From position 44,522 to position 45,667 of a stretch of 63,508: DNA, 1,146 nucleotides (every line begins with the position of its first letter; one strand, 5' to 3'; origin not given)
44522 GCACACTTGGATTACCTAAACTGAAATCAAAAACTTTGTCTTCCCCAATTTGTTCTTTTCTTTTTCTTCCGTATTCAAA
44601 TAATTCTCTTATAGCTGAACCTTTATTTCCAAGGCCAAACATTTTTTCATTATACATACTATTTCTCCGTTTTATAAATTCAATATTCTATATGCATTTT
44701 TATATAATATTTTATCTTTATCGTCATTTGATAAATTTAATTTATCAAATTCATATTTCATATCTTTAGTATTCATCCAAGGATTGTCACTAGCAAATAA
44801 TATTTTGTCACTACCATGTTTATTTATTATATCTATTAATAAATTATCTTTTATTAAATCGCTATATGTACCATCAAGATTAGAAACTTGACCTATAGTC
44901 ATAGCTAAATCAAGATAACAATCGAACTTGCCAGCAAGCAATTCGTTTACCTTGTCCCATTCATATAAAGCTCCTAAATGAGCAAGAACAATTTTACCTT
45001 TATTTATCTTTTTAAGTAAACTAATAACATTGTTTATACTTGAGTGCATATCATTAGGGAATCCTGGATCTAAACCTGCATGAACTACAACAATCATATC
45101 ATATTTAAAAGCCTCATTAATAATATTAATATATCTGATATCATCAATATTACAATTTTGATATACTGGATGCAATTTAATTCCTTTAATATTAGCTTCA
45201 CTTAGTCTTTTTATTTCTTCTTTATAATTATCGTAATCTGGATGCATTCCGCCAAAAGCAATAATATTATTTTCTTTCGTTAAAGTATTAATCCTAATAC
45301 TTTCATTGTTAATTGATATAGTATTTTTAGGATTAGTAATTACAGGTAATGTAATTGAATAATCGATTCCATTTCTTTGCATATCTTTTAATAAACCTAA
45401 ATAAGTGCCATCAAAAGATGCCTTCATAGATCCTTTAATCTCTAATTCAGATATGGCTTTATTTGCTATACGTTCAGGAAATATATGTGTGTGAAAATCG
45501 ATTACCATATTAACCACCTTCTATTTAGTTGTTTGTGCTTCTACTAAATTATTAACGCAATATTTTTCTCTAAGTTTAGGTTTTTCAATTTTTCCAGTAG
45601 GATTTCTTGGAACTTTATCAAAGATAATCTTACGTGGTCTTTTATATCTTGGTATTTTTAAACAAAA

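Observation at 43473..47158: Non-canonical T-box cargo: aryl/acyl-CoA ligase + Amidohydro_2 enzyme + aminotransferase as a candidate tyrosine-supply pathway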

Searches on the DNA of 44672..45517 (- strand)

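Call 16: search_rna_families(sources=[L081, L084, L017, L012, L023, L025, L029, L032, L080], threshold=gathering)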
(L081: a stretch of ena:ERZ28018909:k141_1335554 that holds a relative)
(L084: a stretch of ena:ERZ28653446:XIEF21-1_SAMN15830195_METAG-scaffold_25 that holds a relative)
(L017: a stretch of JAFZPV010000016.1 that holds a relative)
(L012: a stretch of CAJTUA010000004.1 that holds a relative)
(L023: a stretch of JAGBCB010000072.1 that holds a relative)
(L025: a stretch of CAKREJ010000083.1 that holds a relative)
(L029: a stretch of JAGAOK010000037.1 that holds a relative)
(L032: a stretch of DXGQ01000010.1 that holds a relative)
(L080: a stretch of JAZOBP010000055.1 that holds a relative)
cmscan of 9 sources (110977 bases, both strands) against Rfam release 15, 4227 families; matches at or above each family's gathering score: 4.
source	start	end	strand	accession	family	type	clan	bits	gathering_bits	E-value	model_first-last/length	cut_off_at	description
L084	9123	9915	+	RF00177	SSU_rRNA_bacteria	Gene; rRNA;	CL00111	779.9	50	2.1e-245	1-790/1533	3'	Bacterial small subunit ribosomal RNA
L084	4409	4643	+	RF00230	T-box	Cis-reg; leader;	-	133.9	93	2.5e-29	1-219/219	no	T-box leader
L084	3226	3307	+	RF00005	tRNA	Gene; tRNA;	CL00001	59.5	29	4.1e-10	1-71/71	no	tRNA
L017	5993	6082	-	RF00005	tRNA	Gene; tRNA;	CL00001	55.5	29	5.2e-09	1-71/71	no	tRNA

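Call 17: search_rna_families(source=L084, start=4300, end=4720, threshold=gathering, show_alignments=1)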
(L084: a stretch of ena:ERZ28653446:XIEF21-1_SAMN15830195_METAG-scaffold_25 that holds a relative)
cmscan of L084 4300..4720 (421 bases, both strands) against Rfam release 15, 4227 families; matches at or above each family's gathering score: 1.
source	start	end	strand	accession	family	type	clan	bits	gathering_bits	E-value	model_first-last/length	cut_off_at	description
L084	4409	4643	+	RF00230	T-box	Cis-reg; leader;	-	133.9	93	9.4e-32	1-219/219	no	T-box leader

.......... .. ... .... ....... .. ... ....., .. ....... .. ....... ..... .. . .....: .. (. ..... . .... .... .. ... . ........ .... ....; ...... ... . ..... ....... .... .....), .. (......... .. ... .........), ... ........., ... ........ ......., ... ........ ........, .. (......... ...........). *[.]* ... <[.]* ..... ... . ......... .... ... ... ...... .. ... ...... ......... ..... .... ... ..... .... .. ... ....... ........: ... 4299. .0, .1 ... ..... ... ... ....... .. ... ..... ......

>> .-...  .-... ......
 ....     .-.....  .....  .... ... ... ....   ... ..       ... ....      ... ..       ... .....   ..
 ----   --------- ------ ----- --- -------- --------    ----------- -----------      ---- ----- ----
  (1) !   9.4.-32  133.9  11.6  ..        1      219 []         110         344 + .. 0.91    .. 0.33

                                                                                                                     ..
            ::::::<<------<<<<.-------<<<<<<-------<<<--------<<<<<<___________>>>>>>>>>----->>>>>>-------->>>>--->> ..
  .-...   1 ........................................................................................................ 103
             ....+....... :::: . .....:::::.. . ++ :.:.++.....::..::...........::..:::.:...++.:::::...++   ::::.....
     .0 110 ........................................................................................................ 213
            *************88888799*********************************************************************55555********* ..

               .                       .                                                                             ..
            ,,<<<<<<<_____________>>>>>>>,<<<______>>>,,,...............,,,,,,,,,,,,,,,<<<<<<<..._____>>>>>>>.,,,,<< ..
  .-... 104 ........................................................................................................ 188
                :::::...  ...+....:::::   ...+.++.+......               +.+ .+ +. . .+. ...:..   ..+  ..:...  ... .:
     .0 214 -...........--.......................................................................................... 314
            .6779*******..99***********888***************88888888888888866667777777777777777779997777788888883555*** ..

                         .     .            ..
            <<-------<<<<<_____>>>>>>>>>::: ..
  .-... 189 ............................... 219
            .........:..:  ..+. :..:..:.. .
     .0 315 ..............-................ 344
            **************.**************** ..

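Call 30: search_rna_families(sources=[L086, L088, L092, L093, L094, L095, L096, L097, L098, L169], threshold=gathering, show_alignments=10)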
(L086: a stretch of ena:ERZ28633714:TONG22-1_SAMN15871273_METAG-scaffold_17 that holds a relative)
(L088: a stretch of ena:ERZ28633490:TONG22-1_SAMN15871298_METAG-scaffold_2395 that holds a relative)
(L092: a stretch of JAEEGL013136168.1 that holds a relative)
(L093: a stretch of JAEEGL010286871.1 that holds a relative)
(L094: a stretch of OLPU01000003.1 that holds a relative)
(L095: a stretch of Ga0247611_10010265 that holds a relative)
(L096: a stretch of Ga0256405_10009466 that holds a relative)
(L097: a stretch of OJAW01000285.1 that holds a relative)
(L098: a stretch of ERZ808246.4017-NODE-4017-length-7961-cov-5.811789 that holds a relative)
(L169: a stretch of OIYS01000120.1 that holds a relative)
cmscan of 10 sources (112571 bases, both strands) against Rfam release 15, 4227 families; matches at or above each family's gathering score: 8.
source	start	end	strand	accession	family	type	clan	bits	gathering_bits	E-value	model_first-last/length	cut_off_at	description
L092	6759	6968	+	RF00230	T-box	Cis-reg; leader;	-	138.9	93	1.3e-30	1-219/219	no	T-box leader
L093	2303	2513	+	RF00230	T-box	Cis-reg; leader;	-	133.1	93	3.9e-29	1-219/219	no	T-box leader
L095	5496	5714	+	RF00230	T-box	Cis-reg; leader;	-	126.8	93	1.7e-27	1-219/219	no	T-box leader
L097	6702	6944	+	RF00230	T-box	Cis-reg; leader;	-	117.9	93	3.3e-25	1-219/219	no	T-box leader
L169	6703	6945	+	RF00230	T-box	Cis-reg; leader;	-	117.9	93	3.3e-25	1-219/219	no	T-box leader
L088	5768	6038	+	RF00230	T-box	Cis-reg; leader;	-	107.5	93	1.5e-22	1-219/219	no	T-box leader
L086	6095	6310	+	RF00230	T-box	Cis-reg; leader;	-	100.9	93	7.6e-21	1-219/219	no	T-box leader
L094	6632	6895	+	RF00230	T-box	Cis-reg; leader;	-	98.5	93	3.1e-20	1-219/219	no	T-box leader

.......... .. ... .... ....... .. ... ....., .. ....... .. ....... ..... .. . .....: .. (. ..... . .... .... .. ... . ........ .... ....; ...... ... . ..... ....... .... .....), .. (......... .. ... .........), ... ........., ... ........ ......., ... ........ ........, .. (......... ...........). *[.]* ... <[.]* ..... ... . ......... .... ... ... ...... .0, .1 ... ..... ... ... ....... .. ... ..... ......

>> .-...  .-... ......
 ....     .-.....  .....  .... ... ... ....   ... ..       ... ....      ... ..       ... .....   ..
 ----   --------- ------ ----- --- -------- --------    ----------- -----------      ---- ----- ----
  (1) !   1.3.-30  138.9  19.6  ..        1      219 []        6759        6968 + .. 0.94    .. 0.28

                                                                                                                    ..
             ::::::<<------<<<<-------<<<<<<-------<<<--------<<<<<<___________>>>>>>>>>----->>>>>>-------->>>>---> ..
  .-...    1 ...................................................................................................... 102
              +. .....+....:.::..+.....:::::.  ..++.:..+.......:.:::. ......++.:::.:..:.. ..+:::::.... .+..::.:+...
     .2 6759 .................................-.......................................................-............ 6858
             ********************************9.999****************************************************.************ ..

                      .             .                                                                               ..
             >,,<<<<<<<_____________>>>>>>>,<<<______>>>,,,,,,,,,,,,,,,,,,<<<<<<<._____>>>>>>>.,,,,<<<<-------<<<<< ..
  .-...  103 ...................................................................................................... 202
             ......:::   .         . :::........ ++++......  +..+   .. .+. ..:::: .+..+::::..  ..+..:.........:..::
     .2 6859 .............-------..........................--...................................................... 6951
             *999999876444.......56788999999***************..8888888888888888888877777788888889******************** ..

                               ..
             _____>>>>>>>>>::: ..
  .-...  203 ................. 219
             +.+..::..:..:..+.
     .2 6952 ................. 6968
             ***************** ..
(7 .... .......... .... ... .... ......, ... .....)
